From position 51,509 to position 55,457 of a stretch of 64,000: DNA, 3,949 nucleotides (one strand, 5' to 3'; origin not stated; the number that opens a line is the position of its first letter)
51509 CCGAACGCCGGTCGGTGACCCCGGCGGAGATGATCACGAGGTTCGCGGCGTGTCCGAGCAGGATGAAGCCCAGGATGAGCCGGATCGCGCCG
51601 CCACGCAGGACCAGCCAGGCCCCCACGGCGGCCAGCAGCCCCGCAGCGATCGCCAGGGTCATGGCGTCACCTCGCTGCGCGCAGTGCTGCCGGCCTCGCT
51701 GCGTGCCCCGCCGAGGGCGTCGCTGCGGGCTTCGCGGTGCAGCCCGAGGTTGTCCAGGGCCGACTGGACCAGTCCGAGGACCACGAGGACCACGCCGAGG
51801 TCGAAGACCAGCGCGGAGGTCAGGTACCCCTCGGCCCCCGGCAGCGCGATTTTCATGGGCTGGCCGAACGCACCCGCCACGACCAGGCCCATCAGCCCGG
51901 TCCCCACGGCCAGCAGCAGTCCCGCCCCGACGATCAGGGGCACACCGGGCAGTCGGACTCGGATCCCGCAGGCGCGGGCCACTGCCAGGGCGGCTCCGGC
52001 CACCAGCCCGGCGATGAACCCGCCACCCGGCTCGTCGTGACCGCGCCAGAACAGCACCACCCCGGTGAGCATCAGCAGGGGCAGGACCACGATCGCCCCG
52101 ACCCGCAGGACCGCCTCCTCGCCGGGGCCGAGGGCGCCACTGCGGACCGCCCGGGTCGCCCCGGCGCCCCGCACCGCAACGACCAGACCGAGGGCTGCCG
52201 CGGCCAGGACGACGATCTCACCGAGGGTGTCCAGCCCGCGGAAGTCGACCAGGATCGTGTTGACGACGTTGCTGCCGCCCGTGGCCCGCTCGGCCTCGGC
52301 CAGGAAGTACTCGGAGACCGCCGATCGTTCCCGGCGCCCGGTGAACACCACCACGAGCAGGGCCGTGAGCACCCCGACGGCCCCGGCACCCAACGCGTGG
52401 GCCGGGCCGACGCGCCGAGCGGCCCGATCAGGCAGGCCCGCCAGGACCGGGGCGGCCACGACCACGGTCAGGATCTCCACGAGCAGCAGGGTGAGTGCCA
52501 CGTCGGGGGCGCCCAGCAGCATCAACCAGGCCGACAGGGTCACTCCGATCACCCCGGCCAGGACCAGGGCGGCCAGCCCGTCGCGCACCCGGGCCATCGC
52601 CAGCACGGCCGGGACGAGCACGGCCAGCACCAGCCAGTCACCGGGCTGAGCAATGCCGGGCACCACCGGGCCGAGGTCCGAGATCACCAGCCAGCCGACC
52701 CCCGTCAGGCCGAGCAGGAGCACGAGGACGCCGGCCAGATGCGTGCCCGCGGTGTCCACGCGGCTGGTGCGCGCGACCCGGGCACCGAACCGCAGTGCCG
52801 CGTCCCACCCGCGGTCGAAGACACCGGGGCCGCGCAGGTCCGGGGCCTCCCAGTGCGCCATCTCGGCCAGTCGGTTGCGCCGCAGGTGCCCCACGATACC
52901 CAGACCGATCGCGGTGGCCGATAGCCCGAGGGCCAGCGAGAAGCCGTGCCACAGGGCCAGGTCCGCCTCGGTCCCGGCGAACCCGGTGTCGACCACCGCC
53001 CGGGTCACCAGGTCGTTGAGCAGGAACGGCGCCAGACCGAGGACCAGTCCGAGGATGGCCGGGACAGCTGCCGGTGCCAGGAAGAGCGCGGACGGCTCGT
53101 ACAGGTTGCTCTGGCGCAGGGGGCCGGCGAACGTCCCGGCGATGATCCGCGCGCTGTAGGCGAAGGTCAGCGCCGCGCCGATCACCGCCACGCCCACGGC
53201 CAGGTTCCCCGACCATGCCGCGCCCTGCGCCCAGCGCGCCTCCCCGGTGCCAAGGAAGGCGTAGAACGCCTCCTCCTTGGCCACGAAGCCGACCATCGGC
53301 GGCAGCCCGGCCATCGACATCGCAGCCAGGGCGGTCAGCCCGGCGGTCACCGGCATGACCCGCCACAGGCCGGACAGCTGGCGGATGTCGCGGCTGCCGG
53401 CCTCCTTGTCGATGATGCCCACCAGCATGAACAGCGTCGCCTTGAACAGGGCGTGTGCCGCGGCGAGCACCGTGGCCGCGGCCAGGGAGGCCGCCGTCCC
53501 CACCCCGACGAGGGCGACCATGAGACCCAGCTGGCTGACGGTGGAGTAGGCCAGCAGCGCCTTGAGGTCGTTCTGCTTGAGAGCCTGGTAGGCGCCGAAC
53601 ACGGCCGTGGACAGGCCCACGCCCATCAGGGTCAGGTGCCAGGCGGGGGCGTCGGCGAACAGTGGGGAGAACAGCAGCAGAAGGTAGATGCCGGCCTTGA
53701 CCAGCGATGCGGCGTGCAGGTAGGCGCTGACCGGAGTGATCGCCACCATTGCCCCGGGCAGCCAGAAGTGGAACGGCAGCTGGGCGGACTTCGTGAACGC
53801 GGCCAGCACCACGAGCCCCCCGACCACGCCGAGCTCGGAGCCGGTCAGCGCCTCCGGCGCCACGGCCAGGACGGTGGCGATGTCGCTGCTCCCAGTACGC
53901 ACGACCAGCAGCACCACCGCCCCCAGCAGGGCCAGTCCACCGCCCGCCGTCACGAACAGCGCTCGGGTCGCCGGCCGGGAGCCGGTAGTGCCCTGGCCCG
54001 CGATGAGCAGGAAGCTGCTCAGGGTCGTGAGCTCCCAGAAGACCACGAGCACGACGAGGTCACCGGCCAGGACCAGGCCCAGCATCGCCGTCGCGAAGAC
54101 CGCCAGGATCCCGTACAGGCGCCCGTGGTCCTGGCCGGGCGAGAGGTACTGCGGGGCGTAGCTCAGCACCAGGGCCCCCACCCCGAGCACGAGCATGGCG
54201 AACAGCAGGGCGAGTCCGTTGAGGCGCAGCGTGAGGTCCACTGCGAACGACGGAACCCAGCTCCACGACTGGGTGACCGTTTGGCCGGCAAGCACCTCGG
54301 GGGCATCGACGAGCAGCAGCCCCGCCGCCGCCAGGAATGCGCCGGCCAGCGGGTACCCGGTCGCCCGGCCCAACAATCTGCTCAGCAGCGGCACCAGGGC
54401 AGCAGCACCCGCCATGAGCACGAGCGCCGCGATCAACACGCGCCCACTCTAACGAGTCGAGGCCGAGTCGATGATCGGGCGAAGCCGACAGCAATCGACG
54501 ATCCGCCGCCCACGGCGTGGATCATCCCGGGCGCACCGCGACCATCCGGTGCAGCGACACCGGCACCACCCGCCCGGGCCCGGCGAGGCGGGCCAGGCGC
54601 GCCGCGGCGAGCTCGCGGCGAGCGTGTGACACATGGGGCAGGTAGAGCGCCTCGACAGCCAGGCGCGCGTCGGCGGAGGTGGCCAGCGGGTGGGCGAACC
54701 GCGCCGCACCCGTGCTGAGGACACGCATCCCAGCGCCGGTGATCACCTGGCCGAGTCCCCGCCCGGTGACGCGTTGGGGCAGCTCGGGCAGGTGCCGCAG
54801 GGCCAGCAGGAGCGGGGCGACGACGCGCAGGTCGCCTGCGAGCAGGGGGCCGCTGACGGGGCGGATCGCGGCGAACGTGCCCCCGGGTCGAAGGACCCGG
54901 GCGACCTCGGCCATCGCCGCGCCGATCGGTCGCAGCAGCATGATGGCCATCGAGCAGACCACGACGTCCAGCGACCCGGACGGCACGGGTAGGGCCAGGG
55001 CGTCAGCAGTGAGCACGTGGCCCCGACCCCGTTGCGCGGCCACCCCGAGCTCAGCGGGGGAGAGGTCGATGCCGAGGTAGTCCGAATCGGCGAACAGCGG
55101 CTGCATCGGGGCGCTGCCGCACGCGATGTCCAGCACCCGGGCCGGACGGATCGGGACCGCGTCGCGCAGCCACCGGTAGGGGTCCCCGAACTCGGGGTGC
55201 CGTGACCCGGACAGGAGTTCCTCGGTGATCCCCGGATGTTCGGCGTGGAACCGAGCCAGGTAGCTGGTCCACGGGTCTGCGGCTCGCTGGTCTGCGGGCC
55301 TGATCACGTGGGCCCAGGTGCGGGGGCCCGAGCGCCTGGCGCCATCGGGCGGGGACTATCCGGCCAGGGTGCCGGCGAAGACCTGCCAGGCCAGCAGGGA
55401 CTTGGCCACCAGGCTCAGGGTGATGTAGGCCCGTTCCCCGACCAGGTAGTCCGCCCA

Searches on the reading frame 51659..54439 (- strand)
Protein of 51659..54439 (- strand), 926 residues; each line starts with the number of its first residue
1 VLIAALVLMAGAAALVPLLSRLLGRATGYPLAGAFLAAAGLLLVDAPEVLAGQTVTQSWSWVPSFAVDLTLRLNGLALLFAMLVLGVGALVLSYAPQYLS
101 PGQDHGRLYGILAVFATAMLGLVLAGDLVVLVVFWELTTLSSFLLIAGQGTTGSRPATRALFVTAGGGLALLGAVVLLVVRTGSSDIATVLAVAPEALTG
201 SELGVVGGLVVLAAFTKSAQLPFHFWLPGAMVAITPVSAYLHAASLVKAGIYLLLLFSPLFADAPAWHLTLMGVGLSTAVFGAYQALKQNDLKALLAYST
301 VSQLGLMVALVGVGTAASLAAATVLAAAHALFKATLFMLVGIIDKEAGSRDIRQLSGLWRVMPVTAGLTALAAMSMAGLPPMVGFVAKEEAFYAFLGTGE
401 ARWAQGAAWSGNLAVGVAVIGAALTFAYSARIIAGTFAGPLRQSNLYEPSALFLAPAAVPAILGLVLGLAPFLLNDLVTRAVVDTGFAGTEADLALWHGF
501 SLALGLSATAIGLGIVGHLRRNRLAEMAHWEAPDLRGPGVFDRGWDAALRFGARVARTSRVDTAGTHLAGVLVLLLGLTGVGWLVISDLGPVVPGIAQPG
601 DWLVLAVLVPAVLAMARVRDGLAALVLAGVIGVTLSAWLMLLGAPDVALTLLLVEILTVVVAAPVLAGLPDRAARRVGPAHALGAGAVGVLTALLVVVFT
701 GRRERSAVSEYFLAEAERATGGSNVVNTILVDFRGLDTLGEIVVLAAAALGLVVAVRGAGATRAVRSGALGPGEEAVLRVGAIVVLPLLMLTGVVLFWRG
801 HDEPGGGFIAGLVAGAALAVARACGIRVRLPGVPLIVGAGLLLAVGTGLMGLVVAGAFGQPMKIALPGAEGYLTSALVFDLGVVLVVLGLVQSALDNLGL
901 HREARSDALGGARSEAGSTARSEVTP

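Call 24: search_protein_families(library=pfam, proteins=[window:51659-54439:-], max_evalue=0.001)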
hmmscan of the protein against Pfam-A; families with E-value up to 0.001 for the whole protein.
window:51659-54439:- (926 aa): 5 families
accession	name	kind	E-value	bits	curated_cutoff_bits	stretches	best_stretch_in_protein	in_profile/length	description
PF00361.26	Proton_antipo_M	-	2.6e-58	198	21.5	1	125-396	1-276/294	NADH:quinone oxidoreductase/Mrp antiporter, TM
PF04039.18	MnhB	-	3.5e-18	66.5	22.5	1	777-891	1-125/127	Domain related to MnhB subunit of Na+/H+ antiporter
PF20501.3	MbhE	-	1.9e-16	60.3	27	1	687-756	12-81/98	MBH, subunit E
PF13244.11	MbhD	-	2.4e-09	37.7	27.2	1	607-670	2-66/67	MBH, subunit D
PF00662.26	Proton_antipo_N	-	9.2e-06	25.9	24.5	1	61-100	3-42/51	NADH-Ubiquinone oxidoreductase (complex I), chain 5 N-terminus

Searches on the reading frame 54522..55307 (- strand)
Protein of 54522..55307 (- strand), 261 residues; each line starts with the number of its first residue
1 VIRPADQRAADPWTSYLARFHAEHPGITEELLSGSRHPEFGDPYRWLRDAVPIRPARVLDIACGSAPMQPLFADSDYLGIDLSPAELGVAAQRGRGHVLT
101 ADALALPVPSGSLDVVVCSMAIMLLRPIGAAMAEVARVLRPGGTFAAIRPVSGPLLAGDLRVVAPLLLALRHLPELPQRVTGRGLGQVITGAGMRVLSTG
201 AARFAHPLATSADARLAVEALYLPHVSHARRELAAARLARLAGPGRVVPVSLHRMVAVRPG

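Call 3: search_protein_families(library=pfam, proteins=[window:54522-55307:-], max_evalue=0.01)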
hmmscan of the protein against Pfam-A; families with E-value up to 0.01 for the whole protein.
window:54522-55307:- (261 aa): 8 families
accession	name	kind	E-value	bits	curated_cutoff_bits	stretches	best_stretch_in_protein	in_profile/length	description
PF08241.18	Methyltransf_11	-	7.4e-17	62.2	21.2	1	59-146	1-94/95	Methyltransferase domain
PF13649.12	Methyltransf_25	-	9.6e-15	55.5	27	1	58-143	1-97/97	Methyltransferase domain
PF08242.18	Methyltransf_12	-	1.2e-09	39.2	30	1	59-145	1-98/98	Methyltransferase domain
PF13847.12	Methyltransf_31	-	4.2e-09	36.7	27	1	57-151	6-113/145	Methyltransferase domain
PF13489.12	Methyltransf_23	-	4.3e-07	30.2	27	1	53-148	21-117/164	Methyltransferase domain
PF03141.22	Methyltransf_29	-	9.7e-06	24.9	23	1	57-146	120-216/506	Putative S-adenosyl-L-methionine-dependent methyltransferase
PF01209.24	Ubie_methyltran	-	3.2e-05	23.8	20.1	1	53-148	46-152/233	ubiE/COQ5 methyltransferase family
PF05148.21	Methyltransf_8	-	0.00026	21.4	27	1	58-145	76-154/219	Hypothetical methyltransferase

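Call 58: search_protein_families(library=ncbifam, proteins=[window:54522-55307:-], max_evalue=0.001)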
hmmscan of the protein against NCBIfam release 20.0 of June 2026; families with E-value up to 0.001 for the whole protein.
window:54522-55307:- (261 aa): 14 families
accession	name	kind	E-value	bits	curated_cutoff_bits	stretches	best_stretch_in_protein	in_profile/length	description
NF045667.1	MTase_DVU1556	equivalog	1.4e-13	50.8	155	1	55-146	23-118/213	DVU_1556 family methyltransferase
TIGR01934.1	MenG_MenH_UbiE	subfamily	2.5e-10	40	158.35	1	50-147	35-141/223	ubiquinone/menaquinone biosynthesis methyltransferase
TIGR02072.1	BioC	equivalog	4.6e-10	39.7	184.95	1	47-146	27-131/244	malonyl-ACP O-methyltransferase BioC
NF001244.0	PRK00216.1-5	equivalog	9.5e-10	38.2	216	1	53-146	47-152/236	bifunctional demethylmenaquinone methyltransferase/2-methoxy-6-polyprenyl-1,4-benzoquinol methylase UbiE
NF001241.0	PRK00216.1-2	equivalog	6.7e-09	35.7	327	1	47-146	43-146/231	demethylmenaquinone methyltransferase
NF007610.0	PRK10258.1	equivalog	1.7e-08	34.1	342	1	56-147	44-138/251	malonyl-ACP O-methyltransferase BioC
NF045823.1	PthPhpthDimycoMt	equivalog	7.4e-07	28.6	300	1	57-146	69-165/256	phthiotriol/phenolphthiotriol dimycocerosates methyltransferase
NF045825.1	FAmtase_mtf2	equivalog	7.6e-07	28.6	400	1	53-145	57-156/248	fatty-acid O-methyltransferase Mtf2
NF041537.1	ArsM_AhpD_UU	exception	3.5e-06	26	510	1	58-146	80-179/345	arsenite methyltransferase/AhpD domain selenoprotein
NF043040.1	corrin_prot_MT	hypoth_equivalog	2.1e-05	24.1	180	1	48-146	35-146/216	corrinoid protein-associated methyltransferase CpaM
NF038099.1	AsSugarArsM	exception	8.2e-05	21.9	400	1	100-161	122-185/321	arsenosugar biosynthesis arsenite methyltransferase ArsM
NF001240.0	PRK00216.1-1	equivalog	0.00026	20.1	378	1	94-146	115-167/251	bifunctional demethylmenaquinone methyltransferase/2-methoxy-6-polyprenyl-1,4-benzoquinol methylase UbiE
NF052510.1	methyltran_MpqE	exception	0.00029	20.3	335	1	94-147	98-151/234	methyl-plastoquinone biosynthesis methyltransferase MpqE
NF008823.0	PRK11873.1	subfamily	0.00074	19.1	263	1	105-146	139-180/272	arsenite methyltransferase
